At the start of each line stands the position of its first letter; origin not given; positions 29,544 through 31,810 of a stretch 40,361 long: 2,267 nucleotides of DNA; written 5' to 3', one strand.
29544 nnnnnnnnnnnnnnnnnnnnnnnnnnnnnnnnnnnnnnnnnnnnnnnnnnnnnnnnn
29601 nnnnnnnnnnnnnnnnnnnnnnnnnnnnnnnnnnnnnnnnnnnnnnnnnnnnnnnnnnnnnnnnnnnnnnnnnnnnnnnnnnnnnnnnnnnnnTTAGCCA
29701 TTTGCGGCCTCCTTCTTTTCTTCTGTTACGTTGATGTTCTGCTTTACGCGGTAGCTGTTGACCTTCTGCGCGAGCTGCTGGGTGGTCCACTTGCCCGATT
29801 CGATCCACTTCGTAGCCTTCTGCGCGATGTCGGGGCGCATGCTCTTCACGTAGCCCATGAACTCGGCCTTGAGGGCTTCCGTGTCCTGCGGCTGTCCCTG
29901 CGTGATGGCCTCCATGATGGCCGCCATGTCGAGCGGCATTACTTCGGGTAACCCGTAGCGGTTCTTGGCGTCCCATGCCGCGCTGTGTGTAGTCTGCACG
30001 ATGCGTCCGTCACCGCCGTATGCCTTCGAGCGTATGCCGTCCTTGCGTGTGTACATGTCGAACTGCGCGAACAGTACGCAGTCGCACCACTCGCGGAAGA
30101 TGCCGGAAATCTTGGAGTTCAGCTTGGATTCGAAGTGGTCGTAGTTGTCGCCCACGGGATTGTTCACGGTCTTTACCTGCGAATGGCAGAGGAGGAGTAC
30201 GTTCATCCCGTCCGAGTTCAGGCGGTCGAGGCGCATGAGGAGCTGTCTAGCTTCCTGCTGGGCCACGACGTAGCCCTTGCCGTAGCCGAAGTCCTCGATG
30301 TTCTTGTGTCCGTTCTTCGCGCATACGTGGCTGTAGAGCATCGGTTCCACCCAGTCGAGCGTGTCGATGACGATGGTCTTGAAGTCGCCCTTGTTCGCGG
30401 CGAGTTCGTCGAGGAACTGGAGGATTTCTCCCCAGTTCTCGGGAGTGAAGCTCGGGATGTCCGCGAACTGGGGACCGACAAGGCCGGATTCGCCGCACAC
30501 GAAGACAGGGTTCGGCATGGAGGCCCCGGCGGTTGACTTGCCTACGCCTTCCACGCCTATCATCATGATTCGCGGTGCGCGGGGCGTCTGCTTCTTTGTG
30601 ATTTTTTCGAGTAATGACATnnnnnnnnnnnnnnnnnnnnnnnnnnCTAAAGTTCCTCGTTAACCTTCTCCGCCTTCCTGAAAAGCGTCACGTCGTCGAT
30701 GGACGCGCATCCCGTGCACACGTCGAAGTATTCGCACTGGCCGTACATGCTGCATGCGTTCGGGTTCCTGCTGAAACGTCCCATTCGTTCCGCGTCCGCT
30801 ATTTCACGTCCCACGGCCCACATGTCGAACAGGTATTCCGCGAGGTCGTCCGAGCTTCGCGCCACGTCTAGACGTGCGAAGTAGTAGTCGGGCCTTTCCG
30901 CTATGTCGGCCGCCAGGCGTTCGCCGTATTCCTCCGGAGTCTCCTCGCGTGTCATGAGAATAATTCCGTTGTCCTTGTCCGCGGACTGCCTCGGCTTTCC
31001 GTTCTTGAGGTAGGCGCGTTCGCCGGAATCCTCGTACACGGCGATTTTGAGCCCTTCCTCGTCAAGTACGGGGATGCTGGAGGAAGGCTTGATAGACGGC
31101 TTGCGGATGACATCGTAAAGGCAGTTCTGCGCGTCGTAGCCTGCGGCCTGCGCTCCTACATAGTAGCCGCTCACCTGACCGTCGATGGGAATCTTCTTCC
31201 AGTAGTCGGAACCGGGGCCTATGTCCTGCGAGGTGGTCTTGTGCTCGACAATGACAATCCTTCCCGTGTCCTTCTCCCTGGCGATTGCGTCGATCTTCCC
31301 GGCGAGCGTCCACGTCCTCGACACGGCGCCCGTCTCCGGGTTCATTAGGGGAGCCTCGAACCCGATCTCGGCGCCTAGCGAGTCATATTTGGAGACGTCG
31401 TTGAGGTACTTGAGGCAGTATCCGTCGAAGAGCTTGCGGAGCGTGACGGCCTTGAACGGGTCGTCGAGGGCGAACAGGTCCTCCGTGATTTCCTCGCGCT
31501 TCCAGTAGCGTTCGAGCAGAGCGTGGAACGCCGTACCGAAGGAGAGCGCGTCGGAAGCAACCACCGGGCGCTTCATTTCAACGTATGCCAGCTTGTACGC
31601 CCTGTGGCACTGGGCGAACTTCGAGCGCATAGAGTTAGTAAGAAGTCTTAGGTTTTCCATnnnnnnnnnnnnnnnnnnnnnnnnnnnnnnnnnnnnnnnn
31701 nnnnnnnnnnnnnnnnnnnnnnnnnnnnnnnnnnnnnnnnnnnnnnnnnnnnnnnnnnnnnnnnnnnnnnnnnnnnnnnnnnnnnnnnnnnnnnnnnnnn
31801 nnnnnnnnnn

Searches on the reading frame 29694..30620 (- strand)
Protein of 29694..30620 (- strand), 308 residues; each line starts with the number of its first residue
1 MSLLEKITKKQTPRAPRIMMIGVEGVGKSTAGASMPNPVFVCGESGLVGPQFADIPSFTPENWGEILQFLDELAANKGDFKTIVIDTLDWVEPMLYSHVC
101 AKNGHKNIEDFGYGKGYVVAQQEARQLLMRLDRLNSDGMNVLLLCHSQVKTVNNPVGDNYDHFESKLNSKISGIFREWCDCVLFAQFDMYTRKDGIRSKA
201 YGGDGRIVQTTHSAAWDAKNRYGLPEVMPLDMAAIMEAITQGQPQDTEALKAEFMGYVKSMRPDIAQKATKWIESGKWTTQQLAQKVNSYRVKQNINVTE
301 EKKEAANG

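Call 17: search_protein_families(library=phrogs, proteins=[window:29694-30620:-], max_evalue=0.001)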
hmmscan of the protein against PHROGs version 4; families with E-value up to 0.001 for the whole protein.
window:29694-30620:- (308 aa): 3 families
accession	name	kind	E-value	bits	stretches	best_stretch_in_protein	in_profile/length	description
phrog_124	-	DNA, RNA and nucleotide metabolism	1.1e-48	167.5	1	4-296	29-305/382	Sak4-like ssDNA annealing protein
phrog_19299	-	head and packaging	8.6e-07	28.8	1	61-199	423-564/702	terminase large subunit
phrog_8097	-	DNA, RNA and nucleotide metabolism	3.6e-06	27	1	63-209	319-464/598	exonuclease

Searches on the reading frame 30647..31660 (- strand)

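Call 17: search_protein_families(library=phrogs, proteins=[window:30647-31660:-], max_evalue=0.001)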
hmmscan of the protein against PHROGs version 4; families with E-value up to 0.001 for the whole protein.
window:30647-31660:- (337 aa): 5 families
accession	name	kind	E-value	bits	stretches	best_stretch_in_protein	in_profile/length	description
phrog_1218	-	DNA, RNA and nucleotide metabolism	7.4e-32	112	1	1-331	4-346/364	exonuclease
phrog_69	-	DNA, RNA and nucleotide metabolism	1.3e-10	41.9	1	2-176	85-253/501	exonuclease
phrog_298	-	DNA, RNA and nucleotide metabolism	8.9e-06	26.3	1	35-145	102-190/293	exonuclease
phrog_1706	-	DNA, RNA and nucleotide metabolism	1.8e-05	25.3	1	13-146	53-147/293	CRISPR/Cas system associated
phrog_466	-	DNA, RNA and nucleotide metabolism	0.00023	21.6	1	36-167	209-315/446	exonuclease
